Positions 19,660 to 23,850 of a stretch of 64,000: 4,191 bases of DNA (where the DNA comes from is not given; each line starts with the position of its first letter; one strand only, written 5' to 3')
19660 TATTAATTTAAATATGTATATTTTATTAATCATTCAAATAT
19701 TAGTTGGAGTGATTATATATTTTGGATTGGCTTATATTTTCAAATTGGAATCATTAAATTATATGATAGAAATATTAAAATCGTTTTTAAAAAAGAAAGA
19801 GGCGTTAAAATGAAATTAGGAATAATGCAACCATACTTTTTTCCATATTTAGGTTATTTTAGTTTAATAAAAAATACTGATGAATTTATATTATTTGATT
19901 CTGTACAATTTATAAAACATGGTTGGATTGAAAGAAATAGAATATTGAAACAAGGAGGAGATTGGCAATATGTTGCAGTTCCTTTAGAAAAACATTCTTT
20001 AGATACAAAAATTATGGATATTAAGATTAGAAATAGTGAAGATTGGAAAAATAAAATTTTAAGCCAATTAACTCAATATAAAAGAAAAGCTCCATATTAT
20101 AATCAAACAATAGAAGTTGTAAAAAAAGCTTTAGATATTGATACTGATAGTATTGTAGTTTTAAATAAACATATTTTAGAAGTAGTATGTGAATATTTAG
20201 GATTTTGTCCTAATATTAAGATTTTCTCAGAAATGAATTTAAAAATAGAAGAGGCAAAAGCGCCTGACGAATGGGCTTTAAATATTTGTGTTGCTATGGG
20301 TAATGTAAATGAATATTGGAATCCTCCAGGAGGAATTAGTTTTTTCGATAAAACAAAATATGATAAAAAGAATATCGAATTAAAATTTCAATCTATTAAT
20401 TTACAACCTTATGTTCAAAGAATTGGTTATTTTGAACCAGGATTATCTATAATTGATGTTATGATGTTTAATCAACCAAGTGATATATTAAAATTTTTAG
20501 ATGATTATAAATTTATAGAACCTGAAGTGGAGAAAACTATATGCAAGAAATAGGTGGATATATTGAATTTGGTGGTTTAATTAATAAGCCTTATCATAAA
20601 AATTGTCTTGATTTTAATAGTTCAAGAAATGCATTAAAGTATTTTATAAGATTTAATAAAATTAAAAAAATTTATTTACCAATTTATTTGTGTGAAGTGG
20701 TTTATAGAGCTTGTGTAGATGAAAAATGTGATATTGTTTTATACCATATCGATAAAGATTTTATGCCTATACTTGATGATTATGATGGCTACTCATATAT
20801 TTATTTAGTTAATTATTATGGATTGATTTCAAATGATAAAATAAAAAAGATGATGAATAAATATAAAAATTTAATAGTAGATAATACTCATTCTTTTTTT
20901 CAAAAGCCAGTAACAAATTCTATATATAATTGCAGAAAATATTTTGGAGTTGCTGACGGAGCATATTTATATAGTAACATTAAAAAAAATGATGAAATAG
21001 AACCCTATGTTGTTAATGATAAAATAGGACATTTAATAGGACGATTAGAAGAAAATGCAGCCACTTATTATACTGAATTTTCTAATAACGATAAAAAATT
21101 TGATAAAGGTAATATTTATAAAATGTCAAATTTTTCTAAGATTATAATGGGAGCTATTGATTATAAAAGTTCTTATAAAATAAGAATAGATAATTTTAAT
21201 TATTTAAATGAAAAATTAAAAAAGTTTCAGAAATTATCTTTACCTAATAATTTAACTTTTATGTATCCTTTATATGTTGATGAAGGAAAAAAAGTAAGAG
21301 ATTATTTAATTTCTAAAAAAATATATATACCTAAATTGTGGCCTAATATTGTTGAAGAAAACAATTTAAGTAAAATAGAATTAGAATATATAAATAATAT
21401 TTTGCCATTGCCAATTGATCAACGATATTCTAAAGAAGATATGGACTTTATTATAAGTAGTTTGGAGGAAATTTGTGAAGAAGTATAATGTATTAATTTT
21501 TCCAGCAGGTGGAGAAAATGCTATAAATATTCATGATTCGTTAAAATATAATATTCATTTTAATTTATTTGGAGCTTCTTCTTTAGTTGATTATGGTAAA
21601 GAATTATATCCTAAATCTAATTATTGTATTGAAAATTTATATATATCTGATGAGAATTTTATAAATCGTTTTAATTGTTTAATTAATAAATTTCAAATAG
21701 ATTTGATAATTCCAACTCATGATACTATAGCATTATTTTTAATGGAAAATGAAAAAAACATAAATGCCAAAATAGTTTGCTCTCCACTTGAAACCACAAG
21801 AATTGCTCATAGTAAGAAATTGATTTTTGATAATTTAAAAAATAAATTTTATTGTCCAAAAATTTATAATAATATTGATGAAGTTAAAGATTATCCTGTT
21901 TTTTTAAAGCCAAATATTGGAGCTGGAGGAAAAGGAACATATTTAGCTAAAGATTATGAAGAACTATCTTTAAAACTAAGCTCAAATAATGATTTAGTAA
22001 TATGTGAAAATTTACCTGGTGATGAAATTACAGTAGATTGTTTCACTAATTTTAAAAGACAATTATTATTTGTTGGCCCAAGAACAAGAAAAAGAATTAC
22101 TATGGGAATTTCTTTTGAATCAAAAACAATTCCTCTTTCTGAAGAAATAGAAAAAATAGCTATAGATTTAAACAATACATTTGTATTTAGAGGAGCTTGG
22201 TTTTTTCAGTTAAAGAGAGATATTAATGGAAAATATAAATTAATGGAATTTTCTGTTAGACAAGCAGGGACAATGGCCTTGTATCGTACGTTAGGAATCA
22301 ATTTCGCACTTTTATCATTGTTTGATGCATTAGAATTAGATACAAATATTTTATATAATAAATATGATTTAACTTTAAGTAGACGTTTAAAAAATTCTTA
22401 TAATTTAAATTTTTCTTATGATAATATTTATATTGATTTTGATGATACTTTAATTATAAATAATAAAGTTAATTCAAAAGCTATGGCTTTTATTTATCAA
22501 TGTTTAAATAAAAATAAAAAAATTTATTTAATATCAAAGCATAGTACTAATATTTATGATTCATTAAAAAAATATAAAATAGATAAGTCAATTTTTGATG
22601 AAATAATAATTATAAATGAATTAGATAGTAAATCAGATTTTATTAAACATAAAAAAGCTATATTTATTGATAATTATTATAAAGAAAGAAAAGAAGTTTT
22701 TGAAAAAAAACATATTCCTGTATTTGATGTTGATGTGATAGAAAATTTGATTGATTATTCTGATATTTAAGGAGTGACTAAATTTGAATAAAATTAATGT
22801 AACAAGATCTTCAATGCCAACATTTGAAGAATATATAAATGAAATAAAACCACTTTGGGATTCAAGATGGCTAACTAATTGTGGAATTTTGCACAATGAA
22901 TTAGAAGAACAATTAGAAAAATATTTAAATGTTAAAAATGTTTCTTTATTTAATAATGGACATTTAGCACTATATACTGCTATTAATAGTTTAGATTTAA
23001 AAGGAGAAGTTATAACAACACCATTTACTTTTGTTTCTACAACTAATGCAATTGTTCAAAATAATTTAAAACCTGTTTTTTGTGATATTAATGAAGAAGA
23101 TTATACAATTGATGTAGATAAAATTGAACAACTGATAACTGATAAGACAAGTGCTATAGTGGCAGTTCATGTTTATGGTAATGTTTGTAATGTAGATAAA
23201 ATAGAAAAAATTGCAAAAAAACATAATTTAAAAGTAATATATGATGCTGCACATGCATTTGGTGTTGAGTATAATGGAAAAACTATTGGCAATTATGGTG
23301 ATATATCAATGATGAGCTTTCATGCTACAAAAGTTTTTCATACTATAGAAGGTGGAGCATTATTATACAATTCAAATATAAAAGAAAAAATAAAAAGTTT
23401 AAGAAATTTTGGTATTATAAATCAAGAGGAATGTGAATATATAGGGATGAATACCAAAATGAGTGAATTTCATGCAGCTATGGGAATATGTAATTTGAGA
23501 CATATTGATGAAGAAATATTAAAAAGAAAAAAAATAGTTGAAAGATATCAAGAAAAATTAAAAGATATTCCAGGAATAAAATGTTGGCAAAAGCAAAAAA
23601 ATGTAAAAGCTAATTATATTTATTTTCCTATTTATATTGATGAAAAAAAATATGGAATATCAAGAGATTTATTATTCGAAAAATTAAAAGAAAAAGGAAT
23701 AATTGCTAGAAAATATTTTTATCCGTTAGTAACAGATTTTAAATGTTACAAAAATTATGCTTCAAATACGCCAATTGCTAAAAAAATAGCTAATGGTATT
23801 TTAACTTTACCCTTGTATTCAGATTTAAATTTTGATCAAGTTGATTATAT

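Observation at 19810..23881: Translationally coupled sugar-modification module: WbqC-like, unknown protein, ATP-grasp-HAD fusion and DegT aminotransferase, adjacent to rmlA and rmlB but without rmlC/rmlD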

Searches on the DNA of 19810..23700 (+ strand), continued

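Call 62: get_annotated_region(hit=H14, flank=8000)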
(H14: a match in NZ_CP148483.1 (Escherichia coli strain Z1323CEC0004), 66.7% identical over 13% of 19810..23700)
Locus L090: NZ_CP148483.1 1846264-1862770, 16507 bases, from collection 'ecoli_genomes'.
description: Escherichia coli strain Z1323CEC0004 chromosome, complete genome
organism: Escherichia coli strain Z1323CEC0004 (NCBI taxid 562)
replicon: chromosome; assembly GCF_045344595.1
host: Chicken; source: -; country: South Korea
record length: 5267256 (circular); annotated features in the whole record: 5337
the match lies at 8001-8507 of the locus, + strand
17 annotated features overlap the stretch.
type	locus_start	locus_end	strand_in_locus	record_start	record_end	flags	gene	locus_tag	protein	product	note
CDS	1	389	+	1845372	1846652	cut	wcaK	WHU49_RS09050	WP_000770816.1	colanic acid biosynthesis pyruvyl transferase WcaK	-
CDS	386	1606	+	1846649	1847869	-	wcaL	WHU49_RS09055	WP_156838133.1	colanic acid biosynthesis glycosyltransferase WcaL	-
CDS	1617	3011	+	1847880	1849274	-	wcaM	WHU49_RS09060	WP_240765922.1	colanic acid biosynthesis protein WcaM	-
CDS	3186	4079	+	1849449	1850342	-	galF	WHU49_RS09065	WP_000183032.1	UTP--glucose-1-phosphate uridylyltransferase GalF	-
CDS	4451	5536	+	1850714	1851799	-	rfbB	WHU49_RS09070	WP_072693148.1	dTDP-glucose 4,6-dehydratase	-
CDS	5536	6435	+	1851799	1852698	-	rfbD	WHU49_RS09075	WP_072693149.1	dTDP-4-dehydrorhamnose reductase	-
CDS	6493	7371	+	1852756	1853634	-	rfbA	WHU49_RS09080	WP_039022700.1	glucose-1-phosphate thymidylyltransferase RfbA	-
CDS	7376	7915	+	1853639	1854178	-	rfbC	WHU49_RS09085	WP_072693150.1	dTDP-4-dehydrorhamnose 3,5-epimerase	-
CDS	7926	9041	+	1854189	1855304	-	vioA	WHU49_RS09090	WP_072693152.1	dTDP-4-amino-4,6-dideoxy-D-glucose aminotransferase VioA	-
CDS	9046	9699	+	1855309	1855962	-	-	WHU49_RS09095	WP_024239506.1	NeuD/PglB/VioB family sugar acetyltransferase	-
CDS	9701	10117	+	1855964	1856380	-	-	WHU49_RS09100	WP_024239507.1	MaoC family dehydratase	-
CDS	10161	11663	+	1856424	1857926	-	wzx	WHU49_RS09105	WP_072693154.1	O49 family O-antigen flippase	-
CDS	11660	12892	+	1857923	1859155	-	-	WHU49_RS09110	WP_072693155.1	glycosyltransferase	-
CDS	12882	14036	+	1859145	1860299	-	wzy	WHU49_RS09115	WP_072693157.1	O49 family O-antigen polymerase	-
CDS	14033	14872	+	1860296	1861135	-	-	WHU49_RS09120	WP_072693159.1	glycosyltransferase family 2 protein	-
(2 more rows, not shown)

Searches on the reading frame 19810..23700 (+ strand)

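Call 109: search_protein_families(library=ncbifam, proteins=[L086:10659-11633:+], max_evalue=0.00001)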
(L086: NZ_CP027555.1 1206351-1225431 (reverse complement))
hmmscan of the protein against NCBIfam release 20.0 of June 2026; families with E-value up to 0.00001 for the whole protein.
L086:10659-11633:+ (324 aa): 0 families
